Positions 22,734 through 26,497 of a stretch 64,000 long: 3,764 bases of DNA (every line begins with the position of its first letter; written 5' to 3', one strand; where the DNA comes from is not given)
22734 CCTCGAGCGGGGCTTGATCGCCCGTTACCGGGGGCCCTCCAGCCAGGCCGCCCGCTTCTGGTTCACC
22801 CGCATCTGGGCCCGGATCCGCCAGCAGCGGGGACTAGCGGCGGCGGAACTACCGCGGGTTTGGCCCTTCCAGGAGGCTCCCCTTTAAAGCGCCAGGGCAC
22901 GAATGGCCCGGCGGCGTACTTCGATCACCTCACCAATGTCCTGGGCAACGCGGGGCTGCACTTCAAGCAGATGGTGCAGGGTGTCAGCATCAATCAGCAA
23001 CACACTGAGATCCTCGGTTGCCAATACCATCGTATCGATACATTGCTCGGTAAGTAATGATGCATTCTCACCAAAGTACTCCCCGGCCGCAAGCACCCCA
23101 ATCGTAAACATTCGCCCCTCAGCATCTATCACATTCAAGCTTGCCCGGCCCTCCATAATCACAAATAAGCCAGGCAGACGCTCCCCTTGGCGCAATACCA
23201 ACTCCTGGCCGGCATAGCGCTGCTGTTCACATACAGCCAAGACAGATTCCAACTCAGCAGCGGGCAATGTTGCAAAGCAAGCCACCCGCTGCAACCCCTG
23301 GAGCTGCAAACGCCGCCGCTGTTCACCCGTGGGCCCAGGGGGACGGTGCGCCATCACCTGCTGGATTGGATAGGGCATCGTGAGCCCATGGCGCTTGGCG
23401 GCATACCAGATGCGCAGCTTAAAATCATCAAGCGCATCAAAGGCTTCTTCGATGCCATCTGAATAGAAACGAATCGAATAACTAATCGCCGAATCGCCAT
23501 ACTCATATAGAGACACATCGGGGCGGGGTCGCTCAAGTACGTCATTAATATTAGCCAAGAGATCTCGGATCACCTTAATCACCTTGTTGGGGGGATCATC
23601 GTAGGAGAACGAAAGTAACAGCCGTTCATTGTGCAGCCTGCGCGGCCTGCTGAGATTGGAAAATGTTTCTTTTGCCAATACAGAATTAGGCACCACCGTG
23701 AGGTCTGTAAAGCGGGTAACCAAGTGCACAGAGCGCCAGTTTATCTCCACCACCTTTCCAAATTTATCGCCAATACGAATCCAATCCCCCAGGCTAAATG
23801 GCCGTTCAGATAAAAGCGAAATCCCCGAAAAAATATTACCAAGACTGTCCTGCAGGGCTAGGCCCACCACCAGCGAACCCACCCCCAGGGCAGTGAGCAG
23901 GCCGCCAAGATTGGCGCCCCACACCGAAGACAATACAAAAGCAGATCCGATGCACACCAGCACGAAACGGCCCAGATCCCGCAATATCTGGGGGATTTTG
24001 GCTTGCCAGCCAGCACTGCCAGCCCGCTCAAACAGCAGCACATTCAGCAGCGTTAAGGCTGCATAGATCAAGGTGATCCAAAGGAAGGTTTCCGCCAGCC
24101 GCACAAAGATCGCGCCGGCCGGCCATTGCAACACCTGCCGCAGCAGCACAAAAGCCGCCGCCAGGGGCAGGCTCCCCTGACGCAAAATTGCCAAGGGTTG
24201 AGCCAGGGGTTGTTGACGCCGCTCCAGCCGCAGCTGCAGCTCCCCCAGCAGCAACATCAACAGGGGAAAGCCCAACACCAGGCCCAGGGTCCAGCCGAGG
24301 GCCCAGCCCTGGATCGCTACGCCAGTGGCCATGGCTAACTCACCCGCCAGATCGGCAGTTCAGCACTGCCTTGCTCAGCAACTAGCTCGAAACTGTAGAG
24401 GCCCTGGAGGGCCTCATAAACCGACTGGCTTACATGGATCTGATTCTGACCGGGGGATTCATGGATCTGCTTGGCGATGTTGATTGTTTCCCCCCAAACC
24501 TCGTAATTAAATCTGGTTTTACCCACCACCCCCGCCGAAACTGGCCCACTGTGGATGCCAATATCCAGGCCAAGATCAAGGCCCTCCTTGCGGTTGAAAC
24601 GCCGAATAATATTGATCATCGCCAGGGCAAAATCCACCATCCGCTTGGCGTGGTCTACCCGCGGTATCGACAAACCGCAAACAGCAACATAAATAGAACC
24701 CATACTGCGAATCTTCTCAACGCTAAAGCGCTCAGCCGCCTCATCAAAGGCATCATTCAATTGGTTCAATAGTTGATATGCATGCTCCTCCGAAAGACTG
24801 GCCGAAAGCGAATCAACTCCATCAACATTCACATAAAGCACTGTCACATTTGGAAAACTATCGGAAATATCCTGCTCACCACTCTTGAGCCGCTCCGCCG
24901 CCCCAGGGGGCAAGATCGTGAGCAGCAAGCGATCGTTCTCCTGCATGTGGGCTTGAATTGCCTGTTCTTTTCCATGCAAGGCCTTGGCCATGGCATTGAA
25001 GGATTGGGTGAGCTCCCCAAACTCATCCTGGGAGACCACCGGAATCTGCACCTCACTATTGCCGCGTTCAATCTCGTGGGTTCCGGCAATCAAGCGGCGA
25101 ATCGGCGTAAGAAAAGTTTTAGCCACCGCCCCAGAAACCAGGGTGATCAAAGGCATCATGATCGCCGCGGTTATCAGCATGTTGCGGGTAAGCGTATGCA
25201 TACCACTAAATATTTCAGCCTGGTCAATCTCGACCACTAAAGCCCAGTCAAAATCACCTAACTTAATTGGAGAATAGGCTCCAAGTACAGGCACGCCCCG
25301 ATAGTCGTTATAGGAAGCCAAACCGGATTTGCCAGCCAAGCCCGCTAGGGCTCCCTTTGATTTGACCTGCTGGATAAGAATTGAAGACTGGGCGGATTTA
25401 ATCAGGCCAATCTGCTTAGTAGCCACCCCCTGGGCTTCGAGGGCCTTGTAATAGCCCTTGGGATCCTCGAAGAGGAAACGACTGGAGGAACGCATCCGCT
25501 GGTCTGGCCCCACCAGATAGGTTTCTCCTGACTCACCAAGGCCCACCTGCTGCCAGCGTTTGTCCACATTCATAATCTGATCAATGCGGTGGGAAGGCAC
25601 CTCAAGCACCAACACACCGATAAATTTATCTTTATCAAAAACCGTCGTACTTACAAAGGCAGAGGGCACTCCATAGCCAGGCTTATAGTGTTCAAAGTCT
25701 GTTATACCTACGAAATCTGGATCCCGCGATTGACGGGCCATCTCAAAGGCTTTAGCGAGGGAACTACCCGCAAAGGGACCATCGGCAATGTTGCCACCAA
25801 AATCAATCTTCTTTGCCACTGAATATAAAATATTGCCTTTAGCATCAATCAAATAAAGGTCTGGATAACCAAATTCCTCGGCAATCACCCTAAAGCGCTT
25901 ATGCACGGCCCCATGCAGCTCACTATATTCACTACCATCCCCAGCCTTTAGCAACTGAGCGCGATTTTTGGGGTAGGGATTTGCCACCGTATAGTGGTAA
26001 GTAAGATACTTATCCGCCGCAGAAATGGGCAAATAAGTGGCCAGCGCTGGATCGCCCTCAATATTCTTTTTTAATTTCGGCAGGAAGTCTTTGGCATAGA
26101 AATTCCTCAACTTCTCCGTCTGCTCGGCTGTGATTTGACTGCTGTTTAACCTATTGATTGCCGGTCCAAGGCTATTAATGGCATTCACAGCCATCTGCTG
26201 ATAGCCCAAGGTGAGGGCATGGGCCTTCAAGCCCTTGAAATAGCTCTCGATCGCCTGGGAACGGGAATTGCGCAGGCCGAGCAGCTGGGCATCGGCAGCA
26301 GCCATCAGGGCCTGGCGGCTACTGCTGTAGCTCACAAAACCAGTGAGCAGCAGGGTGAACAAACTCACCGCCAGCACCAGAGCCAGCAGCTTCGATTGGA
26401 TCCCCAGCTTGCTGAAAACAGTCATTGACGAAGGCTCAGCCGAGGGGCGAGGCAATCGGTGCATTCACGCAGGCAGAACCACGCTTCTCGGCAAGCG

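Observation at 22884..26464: Low-GC sensor + MscS-channel operon splits ureD from ureABC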

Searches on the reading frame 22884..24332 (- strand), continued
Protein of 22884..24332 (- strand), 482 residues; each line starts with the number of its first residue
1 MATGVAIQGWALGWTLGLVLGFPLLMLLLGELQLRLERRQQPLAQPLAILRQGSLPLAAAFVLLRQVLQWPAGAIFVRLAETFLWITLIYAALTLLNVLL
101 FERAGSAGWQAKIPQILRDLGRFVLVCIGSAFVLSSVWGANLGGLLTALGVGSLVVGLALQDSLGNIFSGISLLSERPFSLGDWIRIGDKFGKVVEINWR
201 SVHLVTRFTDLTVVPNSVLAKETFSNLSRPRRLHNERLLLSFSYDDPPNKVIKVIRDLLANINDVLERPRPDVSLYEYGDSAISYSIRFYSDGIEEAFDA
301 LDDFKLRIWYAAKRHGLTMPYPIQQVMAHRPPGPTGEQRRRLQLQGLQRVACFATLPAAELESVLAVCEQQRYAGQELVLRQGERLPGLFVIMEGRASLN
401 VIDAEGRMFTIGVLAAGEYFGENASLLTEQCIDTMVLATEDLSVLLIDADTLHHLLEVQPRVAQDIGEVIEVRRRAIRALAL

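Call 64: search_protein_families(library=pfam, proteins=[L071:596-2857:+, L102:2550-3647:-, L114:9928-10533:-, L108:1706-2440:+, L102:7470-8156:-, L055:2420-3451:-, L123:6206-9841:-], max_evalue=0.0001)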
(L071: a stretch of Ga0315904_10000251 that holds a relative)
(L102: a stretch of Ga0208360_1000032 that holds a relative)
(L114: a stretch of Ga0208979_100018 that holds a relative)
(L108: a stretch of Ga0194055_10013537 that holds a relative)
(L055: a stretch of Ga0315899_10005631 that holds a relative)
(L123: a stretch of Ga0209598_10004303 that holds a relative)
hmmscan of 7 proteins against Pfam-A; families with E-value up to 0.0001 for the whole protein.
L071:596-2857:+ (754 aa): 2 families
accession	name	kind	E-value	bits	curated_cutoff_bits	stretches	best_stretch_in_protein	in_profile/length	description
PF13379.11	NMT1_2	-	3.9e-47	161.6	24.7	1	362-607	5-251/252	NMT1-like family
PF00005.33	ABC_tran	-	2e-33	116.3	25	1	98-239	1-136/137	ABC transporter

L102:2550-3647:- (366 aa): 1 family
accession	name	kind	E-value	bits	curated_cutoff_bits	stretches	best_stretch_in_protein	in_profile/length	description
PF03976.20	PPK2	-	3.8e-100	334.6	22.3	1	65-288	2-225/229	Polyphosphate kinase 2 (PPK2)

L114:9928-10533:- (202 aa): 1 family
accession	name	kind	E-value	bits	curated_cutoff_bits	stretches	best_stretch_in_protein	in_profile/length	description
PF02391.22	MoaE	-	9.8e-40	135.7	23.4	1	66-176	4-114/114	MoaE protein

L108:1706-2440:+ (245 aa): 0 families

L102:7470-8156:- (229 aa): 0 families

L055:2420-3451:- (344 aa): 1 family
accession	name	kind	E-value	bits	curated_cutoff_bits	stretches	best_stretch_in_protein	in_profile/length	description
PF03372.29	Exo_endo_phos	-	1.8e-34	119.8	24.5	1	64-315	1-225/225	Endonuclease/Exonuclease/phosphatase family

L123:6206-9841:- (1212 aa): 2 families
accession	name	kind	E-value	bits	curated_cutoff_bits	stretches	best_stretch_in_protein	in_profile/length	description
PF00873.25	ACR_tran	-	3.8e-303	1008.6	28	2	295-1192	181-1021/1021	AcrB/AcrD/AcrF family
PF03176.21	MMPL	-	5.9e-17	62.1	20.5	2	452-598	149-297/333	MMPL family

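Call 83: search_protein_families(library=padloc, proteins=[window:22884-24332:-], max_evalue=0.01)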
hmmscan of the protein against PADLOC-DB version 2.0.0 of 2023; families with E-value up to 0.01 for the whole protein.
window:22884-24332:- (482 aa): 1 family
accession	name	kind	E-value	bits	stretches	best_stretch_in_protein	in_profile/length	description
PDLC00731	Effector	-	0.0063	13.5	1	364-471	36-138/306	TIR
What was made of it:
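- On Pycsar: Partial hits only: E 1.5e-6 over 67 aa, and effector E 0.006 (call 83).
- Closest known: Pycsar defence systems. Different: Only weak, partial profile matches (call 83).
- PADLOC hits are partial and weak (E 1.5e-6 over 67 aa; effector E 0.006; call 83).
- Tried and rejected: Pycsar membership: rejected on weak partial profile hits (call 83).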

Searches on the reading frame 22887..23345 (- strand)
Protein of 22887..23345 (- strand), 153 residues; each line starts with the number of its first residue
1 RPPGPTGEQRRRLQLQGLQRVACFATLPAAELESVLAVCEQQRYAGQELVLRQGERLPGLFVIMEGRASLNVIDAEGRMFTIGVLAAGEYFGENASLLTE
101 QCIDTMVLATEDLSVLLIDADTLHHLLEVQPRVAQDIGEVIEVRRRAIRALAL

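Call 37: search_solved_structures(query=window:22887-23345:-, max_evalue=0.001, show_alignments=5)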
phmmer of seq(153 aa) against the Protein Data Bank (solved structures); distinct sequences matched with E-value up to 0.001: 68 (the best 60 are shown).
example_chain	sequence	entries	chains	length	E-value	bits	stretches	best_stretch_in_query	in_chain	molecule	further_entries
5ezr_A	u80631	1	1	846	2.9e-12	50.1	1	19-111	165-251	cGMP-dependent protein kinase, putative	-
4rz7_A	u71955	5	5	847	2.9e-12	50.1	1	19-111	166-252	cGMP-dependent protein kinase, putative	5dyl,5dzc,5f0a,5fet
9p74_A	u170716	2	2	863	3.2e-12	50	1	19-111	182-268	cGMP-dependent protein kinase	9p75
5dyk_A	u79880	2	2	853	7.8e-12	48.7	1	19-111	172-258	CGMP-dependent protein kinase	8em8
3shr_A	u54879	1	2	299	3.4e-11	46.6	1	14-131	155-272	cGMP-dependent protein kinase 1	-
4z07_A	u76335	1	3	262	7.3e-11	45.6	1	14-127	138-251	cGMP-dependent protein kinase 1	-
7ssb_A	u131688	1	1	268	1.2e-10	44.9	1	14-127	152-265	cGMP-dependent protein kinase 1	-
4ku7_A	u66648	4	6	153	1.6e-10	44.4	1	5-133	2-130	cGMP-dependent protein kinase 1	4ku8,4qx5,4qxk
5j48_A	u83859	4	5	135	2.1e-10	44.1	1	5-127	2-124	cGMP-dependent protein kinase 1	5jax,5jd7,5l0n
7lv3_A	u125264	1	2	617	5.6e-10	42.7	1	14-130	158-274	Isoform Beta of cGMP-dependent protein kinase 1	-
7t4t_A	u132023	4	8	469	3.1e-09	40.3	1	14-130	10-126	cGMP-dependent protein kinase 1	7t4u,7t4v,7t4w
6rsx_A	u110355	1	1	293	6e-09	39.4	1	10-112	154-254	Regulatory Subunit of Protein Kinase A (cAMP-dependent) from Euglena gracilis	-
7few_A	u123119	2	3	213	3e-08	37.1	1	30-95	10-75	cAMP-activated global transcriptional regulator Vfr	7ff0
7ff9_A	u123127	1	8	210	3.1e-08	37.1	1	31-95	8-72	cAMP-activated global transcriptional regulator Vfr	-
7ff8_A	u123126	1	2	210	3.4e-08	37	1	31-95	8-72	cAMP-activated global transcriptional regulator Vfr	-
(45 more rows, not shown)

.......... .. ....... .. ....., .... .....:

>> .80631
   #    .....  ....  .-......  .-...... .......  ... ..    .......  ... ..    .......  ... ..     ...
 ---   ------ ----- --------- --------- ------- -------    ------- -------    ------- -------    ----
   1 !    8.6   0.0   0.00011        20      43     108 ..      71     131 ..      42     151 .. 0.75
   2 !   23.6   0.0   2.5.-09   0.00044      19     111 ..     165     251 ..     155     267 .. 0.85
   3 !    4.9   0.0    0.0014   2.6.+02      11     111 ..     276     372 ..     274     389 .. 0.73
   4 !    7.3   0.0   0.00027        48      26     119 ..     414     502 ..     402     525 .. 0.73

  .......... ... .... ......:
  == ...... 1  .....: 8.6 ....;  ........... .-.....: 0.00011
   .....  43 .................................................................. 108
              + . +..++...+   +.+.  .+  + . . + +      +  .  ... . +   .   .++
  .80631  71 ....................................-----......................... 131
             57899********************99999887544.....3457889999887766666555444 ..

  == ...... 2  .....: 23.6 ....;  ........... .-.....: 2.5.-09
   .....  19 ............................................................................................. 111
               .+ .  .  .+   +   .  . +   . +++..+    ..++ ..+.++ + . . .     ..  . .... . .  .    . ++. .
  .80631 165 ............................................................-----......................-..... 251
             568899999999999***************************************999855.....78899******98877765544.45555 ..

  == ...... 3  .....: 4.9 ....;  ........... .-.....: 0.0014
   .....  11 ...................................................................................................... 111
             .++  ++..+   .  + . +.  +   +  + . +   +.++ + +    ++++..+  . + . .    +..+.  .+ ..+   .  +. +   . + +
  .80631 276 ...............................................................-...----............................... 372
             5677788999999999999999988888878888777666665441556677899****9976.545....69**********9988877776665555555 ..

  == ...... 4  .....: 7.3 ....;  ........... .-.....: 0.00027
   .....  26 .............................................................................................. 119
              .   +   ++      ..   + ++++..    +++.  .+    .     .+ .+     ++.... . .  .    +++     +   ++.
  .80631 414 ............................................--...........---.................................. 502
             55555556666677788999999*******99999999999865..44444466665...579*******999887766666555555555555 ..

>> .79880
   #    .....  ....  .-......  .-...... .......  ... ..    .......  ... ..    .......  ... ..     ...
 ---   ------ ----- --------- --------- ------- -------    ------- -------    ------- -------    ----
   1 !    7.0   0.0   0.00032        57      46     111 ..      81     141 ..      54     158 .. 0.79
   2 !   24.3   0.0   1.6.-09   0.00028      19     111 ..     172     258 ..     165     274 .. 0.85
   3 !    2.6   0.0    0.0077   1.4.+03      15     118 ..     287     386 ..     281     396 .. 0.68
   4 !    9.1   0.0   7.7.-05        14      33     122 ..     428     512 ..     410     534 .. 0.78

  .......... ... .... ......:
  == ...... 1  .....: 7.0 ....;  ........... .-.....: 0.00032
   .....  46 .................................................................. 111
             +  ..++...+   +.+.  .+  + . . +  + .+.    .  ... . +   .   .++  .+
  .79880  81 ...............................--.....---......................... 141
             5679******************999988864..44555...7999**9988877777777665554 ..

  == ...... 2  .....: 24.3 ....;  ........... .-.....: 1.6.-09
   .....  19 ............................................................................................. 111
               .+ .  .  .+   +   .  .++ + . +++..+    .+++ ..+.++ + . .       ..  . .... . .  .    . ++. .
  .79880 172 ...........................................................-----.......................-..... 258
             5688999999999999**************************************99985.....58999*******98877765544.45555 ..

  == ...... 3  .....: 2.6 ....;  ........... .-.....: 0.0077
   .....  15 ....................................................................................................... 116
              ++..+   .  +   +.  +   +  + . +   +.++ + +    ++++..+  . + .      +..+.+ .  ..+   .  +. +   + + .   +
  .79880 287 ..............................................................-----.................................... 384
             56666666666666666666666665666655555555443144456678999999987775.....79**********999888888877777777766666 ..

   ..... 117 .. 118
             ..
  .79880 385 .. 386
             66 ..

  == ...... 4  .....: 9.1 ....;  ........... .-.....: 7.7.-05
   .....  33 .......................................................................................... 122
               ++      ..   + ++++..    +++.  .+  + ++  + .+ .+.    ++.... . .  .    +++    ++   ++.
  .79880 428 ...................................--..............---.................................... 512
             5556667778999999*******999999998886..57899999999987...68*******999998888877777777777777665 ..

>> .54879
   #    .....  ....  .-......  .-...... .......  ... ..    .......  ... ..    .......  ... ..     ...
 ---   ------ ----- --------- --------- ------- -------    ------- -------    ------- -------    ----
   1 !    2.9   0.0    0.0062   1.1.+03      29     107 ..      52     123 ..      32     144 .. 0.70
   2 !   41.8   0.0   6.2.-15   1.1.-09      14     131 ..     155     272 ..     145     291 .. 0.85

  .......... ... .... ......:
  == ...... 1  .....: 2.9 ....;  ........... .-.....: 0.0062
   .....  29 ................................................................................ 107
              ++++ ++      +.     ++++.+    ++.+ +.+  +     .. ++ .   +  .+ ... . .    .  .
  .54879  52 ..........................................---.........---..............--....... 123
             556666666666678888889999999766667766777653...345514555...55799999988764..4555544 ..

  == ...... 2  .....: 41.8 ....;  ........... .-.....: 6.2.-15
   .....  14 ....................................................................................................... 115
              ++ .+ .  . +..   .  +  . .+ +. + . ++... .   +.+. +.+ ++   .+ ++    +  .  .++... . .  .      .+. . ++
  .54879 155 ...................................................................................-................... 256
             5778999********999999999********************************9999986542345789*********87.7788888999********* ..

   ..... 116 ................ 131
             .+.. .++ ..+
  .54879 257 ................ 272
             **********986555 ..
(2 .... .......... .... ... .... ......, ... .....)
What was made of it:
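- On bCNG / MscS-linked CNB channels: Matches PKG, CRP and SthK CNB domains (call 37). The window has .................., and the PKG Arg aligns to Ile432 (call 37).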

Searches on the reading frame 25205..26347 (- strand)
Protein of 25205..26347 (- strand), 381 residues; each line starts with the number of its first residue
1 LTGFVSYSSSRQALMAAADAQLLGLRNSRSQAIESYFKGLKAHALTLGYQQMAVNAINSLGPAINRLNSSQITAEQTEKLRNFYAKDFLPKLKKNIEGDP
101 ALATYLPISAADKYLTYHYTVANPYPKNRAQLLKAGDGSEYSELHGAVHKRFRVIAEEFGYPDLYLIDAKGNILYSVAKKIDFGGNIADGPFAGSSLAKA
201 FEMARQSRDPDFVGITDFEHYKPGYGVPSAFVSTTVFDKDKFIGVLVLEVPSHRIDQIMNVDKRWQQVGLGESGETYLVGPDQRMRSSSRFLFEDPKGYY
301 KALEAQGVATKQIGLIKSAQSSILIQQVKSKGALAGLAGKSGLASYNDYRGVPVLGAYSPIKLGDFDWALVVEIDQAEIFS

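Call 75: predict_structure(alignment_id=A4)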
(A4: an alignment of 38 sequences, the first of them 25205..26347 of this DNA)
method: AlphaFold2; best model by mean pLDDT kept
length: 381 residues; sequences in the alignment: 38
mean_pLDDT: 92.7   pTM: 0.89
mean pLDDT of the five models: 92.7, 92.6, 91.1, 90.5, 89.7
residues with pLDDT >= 90: 302; 70-90: 71; 50-70: 5; < 50: 3
segments of 3 or more residues with pLDDT < 50: none
pLDDT, mean of each block of 10 residues (from residue 1): 59 86 95 96 96 97 95 96 96 87 92 96 94 95 97 95 97 96 89 92 93 95 92 96 97 94 88 94 95 92 89 87 93 97 95 96 92 93 83
secondary structure, 60 per line:
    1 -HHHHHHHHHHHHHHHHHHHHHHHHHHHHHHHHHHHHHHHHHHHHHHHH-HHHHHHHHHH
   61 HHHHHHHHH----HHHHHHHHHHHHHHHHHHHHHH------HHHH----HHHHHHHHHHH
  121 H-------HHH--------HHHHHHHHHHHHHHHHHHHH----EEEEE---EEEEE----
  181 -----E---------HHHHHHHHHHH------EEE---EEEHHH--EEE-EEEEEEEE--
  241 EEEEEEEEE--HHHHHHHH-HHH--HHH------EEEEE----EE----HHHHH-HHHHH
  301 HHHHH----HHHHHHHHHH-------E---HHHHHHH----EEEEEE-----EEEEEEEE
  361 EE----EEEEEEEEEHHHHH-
elements in order: H2-49 H51-69 H74-95 H102-105 H110-121 H140-159 E164-168 E172-176 H196-206 E213-215 E219-221 E227-229 E231-238 E241-249 H252-259 E275-279 H290-294 H296-305 H310-319 H331-337 E342-347 E353-362 E367-375 H376-380

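Call 77: fold_search(model_id=the predicted structure, library=pdb)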
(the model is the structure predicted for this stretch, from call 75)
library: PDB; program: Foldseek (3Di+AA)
matches with E <= 10: 1175; with E <= 0.001: 150
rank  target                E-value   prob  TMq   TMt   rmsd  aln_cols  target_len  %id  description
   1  5ltx_B                4.7e-09  1.00  0.36  0.55  13.5       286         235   15  LIGAND BINDING DOMAIN OF PSEUDOMONAS AERUGINOSA PAO1 AMINO ACID CHEMORECEPTOR PCTA IN COMPLEX WITH L-MET (released 2017-09-20)
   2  5t7m_B                5.3e-09  1.00  0.38  0.57  13.3       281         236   14  LIGAND BINDING DOMAIN OF PSEUDOMONAS AERUGINOSA PAO1 AMINO ACID CHEMORECEPTOR PCTA IN COMPLEX WITH L-TRP (released 2017-09-20)
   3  5ltx_A                5.9e-09  1.00  0.34  0.50  12.9       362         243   11  LIGAND BINDING DOMAIN OF PSEUDOMONAS AERUGINOSA PAO1 AMINO ACID CHEMORECEPTOR PCTA IN COMPLEX WITH L-MET (released 2017-09-20)
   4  3by9_A                6.6e-09  1.00  0.36  0.50  16.1       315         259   14  Crystal structure of the V. cholerae Histidine Kinase DctB Sensor Domain (released 2008-08-12)
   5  5t7m_A                7.0e-09  1.00  0.33  0.49  12.7       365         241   13  LIGAND BINDING DOMAIN OF PSEUDOMONAS AERUGINOSA PAO1 AMINO ACID CHEMORECEPTOR PCTA IN COMPLEX WITH L-TRP (released 2017-09-20)
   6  6py4                  9.8e-09  1.00  0.36  0.54  15.5       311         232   12  Crystal structure of ligand-binding domain of Pseudomonas fluorescens chemoreceptor CtaA in complex with L-leucine (released 2020-03-18)
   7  5t65_B                1.3e-08  1.00  0.33  0.49  13.0       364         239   12  LIGAND BINDING DOMAIN OF PSEUDOMONAS AERUGINOSA PAO1 AMINO ACID CHEMORECEPTOR PCTA IN COMPLEX WITH L-ILE (released 2017-09-13)
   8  6pyi                  1.5e-08  1.00  0.36  0.56  16.2       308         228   13  Crystal structure of ligand-binding domain of Pseudomonas fluorescens chemoreceptor CtaA (released 2020-03-18)
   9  6py5                  1.6e-08  1.00  0.37  0.57  16.2       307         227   13  Crystal structure of ligand-binding domain of Pseudomonas fluorescens chemoreceptor CtaA in complex with L-serine (released 2020-03-18)
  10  6py3_A                1.6e-08  1.00  0.34  0.51  13.3       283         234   13  Crystal structure of ligand-binding domain of Pseudomonas fluorescens chemoreceptor CtaA in complex with L-isoleucine (released 2020-03-18)
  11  9a69_B                1.8e-08  1.00  0.37  0.22  27.5       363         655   14  Integrative model of MCPB-MCPC by crosslinking MS and deep learning (released 2024-09-18)
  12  3lid_A                2.1e-08  1.00  0.37  0.48  18.2       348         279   13  Crystal Structure of the extracellular domain of the putative histidine kinase vpHK1S-Z8 (released 2010-05-05)
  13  5ere                  2.2e-08  1.00  0.35  0.26  12.9       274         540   14  Extracellular ligand binding receptor from Desulfohalobium retbaense DSM5692 (released 2016-08-10)
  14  6pxy                  2.2e-08  1.00  0.35  0.54  15.1       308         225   13  Crystal structure of ligand-binding domain of Pseudomonas fluorescens chemoreceptor CtaA in complex with L-alanine (released 2020-03-18)
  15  3by9_B                3.1e-08  1.00  0.37  0.52  17.6       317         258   15  Crystal structure of the V. cholerae Histidine Kinase DctB Sensor Domain (released 2008-08-12)
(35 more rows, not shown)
